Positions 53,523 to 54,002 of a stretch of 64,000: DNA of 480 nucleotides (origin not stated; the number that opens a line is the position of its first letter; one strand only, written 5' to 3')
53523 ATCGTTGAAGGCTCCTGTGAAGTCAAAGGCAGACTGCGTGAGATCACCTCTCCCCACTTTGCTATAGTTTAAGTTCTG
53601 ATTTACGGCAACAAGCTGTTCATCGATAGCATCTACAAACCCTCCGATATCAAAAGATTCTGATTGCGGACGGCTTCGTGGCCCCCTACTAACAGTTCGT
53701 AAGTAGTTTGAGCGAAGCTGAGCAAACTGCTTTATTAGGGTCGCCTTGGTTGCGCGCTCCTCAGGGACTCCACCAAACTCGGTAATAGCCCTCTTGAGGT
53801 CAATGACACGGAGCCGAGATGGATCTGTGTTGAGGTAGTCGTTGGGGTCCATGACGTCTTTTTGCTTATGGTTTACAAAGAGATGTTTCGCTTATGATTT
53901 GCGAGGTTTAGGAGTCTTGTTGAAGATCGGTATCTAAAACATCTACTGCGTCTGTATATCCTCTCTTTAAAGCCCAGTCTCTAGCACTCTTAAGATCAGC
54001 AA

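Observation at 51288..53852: Candidate HeH/LEM-domain inner nuclear membrane protein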

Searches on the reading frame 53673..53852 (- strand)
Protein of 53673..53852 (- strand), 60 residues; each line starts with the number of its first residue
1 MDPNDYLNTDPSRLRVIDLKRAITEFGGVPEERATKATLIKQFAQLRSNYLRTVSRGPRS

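Call 31: search_solved_structures(query=A2, max_evalue=10, show_alignments=5)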
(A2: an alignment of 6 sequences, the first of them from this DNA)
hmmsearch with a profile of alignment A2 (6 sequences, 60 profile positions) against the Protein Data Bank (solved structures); distinct sequences matched with E-value up to 10: 6.
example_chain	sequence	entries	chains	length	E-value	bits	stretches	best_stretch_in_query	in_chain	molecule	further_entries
2e5j_A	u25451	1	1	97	0.027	17.4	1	6-30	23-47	Methenyltetrahydrofolate synthetase domain containing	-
2kve_A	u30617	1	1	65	0.27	14.2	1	7-51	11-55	Mesencephalic astrocyte-derived neurotrophic factor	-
2dai_A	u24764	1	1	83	0.29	14.1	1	21-38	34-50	Ubiquitin associated domain containing 1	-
2out_A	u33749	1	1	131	0.38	13.7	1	9-44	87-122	Mu-like prophage FluMu protein gp35, Protein HI1507 in Mu-like prophage FluMu region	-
6h9u_B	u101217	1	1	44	0.58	13.1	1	8-50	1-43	Mesencephalic astrocyte-derived neurotrophic factor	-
2w51_A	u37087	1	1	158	1.7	11.6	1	8-51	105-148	PROTEIN ARMET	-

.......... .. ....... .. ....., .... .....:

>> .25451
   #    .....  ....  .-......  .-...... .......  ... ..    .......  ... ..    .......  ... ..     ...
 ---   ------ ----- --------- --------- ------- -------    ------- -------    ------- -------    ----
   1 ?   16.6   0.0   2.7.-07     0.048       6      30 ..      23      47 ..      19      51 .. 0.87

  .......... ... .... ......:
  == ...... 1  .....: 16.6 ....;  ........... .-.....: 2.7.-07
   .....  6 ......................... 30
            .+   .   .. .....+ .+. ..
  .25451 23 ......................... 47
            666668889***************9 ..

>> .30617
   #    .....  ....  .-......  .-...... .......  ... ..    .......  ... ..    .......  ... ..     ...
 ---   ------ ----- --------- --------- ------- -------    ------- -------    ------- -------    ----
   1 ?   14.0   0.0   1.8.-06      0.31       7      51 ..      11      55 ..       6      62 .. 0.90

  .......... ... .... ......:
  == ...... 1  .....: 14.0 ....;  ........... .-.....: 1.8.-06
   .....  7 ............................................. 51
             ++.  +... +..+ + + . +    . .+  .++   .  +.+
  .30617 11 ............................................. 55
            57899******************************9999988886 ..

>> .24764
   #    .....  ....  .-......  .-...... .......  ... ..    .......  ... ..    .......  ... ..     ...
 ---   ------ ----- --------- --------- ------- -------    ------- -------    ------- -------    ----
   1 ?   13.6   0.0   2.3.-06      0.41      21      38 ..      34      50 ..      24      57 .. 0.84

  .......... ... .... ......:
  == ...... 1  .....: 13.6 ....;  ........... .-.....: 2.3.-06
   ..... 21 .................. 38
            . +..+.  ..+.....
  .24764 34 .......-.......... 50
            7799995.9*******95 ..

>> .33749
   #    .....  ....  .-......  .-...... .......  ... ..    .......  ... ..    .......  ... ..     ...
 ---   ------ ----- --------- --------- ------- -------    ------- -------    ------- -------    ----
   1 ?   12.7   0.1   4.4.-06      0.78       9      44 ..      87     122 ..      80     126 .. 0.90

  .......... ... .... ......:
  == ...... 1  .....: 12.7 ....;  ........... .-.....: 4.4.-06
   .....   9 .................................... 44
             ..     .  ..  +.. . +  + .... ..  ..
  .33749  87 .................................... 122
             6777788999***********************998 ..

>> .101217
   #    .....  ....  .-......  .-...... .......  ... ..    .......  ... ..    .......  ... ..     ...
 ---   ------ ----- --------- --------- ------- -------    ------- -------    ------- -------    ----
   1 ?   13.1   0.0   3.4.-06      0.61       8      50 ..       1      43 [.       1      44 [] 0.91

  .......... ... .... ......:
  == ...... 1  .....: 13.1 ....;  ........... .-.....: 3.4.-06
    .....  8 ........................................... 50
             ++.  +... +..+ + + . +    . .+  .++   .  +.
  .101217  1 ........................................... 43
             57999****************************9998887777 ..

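Call 32: search_protein_families(library=pfam, alignment_id=A2, max_evalue=10)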
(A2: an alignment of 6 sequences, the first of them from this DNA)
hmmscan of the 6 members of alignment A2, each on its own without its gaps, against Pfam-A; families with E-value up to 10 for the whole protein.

A. member 1, seq(60 aa): 0 families

B. families by the number of members that match (of 6 scanned): 2 families
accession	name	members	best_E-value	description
PF12949.13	HeH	2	0.0053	HeH/LEM domain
PF09537.16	DUF2383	2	0.047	Domain of unknown function (DUF2383)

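Call 47: search_protein_families(library=pfam, alignment_id=A5, max_evalue=10)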
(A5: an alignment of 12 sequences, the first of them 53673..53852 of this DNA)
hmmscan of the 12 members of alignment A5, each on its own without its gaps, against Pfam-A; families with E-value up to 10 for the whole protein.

A. member 1, window:53673-53852:- (60 aa): 0 families

B. families by the number of members that match (of 12 scanned): 7 families
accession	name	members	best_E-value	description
PF12949.13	HeH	3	0.0014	HeH/LEM domain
PF09537.16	DUF2383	2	0.047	Domain of unknown function (DUF2383)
PF25042.1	DUF7787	2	0.11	Domain of unknown function (DUF7787)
PF09124.16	Endonuc-dimeris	1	0.013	T4 recombination endonuclease VII, dimerisation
PF02630.20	SCO1-SenC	1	0.11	SCO1/SenC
PF25407.1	PH_32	1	0.12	Platyhelminthes PH-like domain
PF02037.33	SAP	1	0.21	SAP domain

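Call 48: search_solved_structures(query=A5, max_evalue=10, show_alignments=4)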
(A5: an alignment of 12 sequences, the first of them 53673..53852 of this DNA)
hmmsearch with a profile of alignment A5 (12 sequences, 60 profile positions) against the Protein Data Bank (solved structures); distinct sequences matched with E-value up to 10: 16.
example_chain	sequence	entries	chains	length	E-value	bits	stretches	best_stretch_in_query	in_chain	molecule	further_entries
2out_A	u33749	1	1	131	0.01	18.5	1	10-45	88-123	Mu-like prophage FluMu protein gp35, Protein HI1507 in Mu-like prophage FluMu region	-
2kve_A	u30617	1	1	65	0.025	17.3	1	8-57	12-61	Mesencephalic astrocyte-derived neurotrophic factor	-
6h9u_B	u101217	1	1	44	0.084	15.6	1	9-50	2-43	Mesencephalic astrocyte-derived neurotrophic factor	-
6ha7_C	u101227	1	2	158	0.099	15.4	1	9-56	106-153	Mesencephalic astrocyte-derived neurotrophic factor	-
2rqy_A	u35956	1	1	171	0.12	15.2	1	9-56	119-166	Putative uncharacterized protein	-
2w51_A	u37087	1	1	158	0.16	14.7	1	9-56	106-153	PROTEIN ARMET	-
2kvd_A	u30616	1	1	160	0.17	14.7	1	9-56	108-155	Mesencephalic astrocyte-derived neurotrophic factor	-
1xsv_A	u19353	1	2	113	0.24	14.2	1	27-55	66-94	Hypothetical UPF0122 protein SAV1236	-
2e5j_A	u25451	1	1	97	0.42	13.4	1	15-31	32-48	Methenyltetrahydrofolate synthetase domain containing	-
8f2r_B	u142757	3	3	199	0.62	12.8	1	5-26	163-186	COMM domain-containing protein 2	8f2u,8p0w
2ew2_A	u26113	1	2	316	0.99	12.2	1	23-48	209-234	2-dehydropantoate 2-reductase, putative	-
7ksp_A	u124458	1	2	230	1.1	12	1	29-58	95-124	Sterile alpha motif domain-containing protein 9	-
5tgw_A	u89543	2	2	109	1.3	11.8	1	33-54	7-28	PS1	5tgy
5oxe_A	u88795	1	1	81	1.4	11.7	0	7-29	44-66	Major virion protein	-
2eo2_A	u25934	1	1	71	1.4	11.7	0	8-21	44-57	Adult male hypothalamus cDNA, RIKEN full-length enriched library, clone:A230045M11 product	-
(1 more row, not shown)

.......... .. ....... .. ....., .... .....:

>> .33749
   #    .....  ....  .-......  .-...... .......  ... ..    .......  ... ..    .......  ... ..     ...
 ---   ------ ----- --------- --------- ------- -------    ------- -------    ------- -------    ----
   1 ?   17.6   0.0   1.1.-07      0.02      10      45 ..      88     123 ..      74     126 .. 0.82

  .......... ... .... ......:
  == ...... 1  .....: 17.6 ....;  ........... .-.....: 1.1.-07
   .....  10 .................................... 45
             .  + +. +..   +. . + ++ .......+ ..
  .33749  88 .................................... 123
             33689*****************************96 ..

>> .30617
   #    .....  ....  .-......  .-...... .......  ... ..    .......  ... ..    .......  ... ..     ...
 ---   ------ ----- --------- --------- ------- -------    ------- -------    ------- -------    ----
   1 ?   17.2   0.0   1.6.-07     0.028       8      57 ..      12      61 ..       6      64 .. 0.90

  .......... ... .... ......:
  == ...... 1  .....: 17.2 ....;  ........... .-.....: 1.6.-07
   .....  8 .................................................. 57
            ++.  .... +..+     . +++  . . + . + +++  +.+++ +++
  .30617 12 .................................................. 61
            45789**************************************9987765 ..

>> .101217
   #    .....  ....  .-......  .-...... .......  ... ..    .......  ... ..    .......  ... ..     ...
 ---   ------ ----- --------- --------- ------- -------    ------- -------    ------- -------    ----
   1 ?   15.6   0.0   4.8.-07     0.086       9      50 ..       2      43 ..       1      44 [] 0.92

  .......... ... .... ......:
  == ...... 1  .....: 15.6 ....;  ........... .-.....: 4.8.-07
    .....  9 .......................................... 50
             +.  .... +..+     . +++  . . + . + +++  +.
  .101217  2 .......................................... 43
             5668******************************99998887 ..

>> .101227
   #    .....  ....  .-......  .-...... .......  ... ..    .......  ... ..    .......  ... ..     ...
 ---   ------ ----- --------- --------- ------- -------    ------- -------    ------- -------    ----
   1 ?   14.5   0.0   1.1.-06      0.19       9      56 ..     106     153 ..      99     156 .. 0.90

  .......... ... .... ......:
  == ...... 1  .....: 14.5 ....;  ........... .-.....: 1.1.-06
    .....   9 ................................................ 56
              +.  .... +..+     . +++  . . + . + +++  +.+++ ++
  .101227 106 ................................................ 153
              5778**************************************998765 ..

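Call 53: predict_structure(alignment_id=A5)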
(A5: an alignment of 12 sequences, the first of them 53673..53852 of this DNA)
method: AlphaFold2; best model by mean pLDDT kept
length: 60 residues; sequences in the alignment: 12
mean_pLDDT: 84.6   pTM: 0.68
mean pLDDT of the five models: 84.6, 84.5, 84.1, 83.8, 83.7
residues with pLDDT >= 90: 26; 70-90: 28; 50-70: 3; < 50: 3
segments of 3 or more residues with pLDDT < 50: 58-60
pLDDT, mean of each block of 10 residues (from residue 1): 80 91 91 90 90 66
secondary structure, 60 per line:
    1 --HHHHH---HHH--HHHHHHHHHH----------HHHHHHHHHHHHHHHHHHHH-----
elements in order: H3-7 H16-25 H36-55

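Call 58: fold_search(model_id=the predicted structure, library=pdb)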
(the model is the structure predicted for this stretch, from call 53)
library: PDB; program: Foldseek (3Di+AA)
matches with E <= 10: 66; with E <= 0.001: 0
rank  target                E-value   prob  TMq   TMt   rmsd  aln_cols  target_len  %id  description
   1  2kve_MODEL_1_A        3.3e-01  0.98  0.64  0.60   1.8        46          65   28  C-terminal domain of mesencephalic astrocyte-derived neurotrophic factor (MANF) (released 2010-11-03)
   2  6ha7_D                6.8e-01  0.93  0.66  0.29   2.1        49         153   26  Crystal structure of the BiP NBD and MANF complex (released 2019-02-06)
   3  6ha7_C                8.2e-01  0.91  0.66  0.29   2.2        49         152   26  Crystal structure of the BiP NBD and MANF complex (released 2019-02-06)
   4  2kvd_MODEL_1_A        1.1e+00  0.66  0.59  0.25   4.2        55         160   25  Mesencephalic astrocyte-derived neurotrophic factor (MANF) (released 2010-11-03)
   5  8qaj_MODEL_1_A        1.3e+00  0.84  0.60  0.56   1.8        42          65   24  NMR solution structure of C-terminal domain of CDNF (released 2024-09-11)
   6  1e7l_A                1.4e+00  0.72  0.58  0.24   3.7        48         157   29  Endonuclease VII (EndoVII) N62D mutant from phage T4 (released 2001-05-04)
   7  9i5y_B                1.7e+00  0.77  0.59  0.80   1.7        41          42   24  Crystal structure of ADP-bound BiP ATPase domain in complex with CDNF C-terminal domain (released 2026-02-18)
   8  2out_MODEL_1_A        1.7e+00  0.35  0.41  0.22   3.2        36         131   42  Solution Structure of HI1506, a Novel Two Domain Protein from Haemophilus influenzae (released 2007-05-01)
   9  9h0c_B                1.8e+00  0.75  0.59  0.81   1.7        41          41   24  Crystal structure of BiP ATPase domain in complex with CDNF C-terminal domain at 1.65 angstroms resolution (released 2025-10-29)
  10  4v4n_AW               2.5e+00  0.05  0.26  0.24  11.4        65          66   18  Structure of the Methanococcus jannaschii ribosome-SecYEBeta channel complex (released 2014-07-09)
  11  3c2p_B                2.8e+00  0.20  0.47  0.04   3.4        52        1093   21  X-ray crystal structure of the N4 mini-vRNAP P1 promoter complex (released 2008-12-09)
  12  3ucs_C                3.0e+00  0.05  0.24  0.21  10.2        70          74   11  Crystal structure of the complex between CBPA J-domain and CBPM (released 2013-07-03)
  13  3c46_B                3.2e+00  0.16  0.46  0.04   3.4        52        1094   21  X-ray crystal structure of the N4 mini-vRNAP P2_7a promoter complex soaked with MgCl2 (released 2008-12-09)
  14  9fqr_HC               3.2e+00  0.05  0.28  0.08  10.7        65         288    9  96-nm repeat of axonemal doublet microtubules from bovine sperm (released 2025-03-26)
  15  1zbh_A                3.4e+00  0.30  0.47  0.12   2.7        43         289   26  3'-end specific recognition of histone mRNA stem-loop by 3'-exonuclease (released 2006-09-26)
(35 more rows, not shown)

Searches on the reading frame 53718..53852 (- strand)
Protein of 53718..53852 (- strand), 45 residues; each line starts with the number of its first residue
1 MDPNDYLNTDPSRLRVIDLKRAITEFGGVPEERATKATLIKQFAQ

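Call 3: search_protein_families(library=pfam, proteins=[window:53718-53852:-], max_evalue=10)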
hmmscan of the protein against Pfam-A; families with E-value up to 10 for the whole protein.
window:53718-53852:- (45 aa): 1 family
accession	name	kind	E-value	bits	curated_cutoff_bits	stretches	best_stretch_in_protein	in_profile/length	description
PF12949.13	HeH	-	0.17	12.1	28.9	1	11-25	1-15/35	HeH/LEM domain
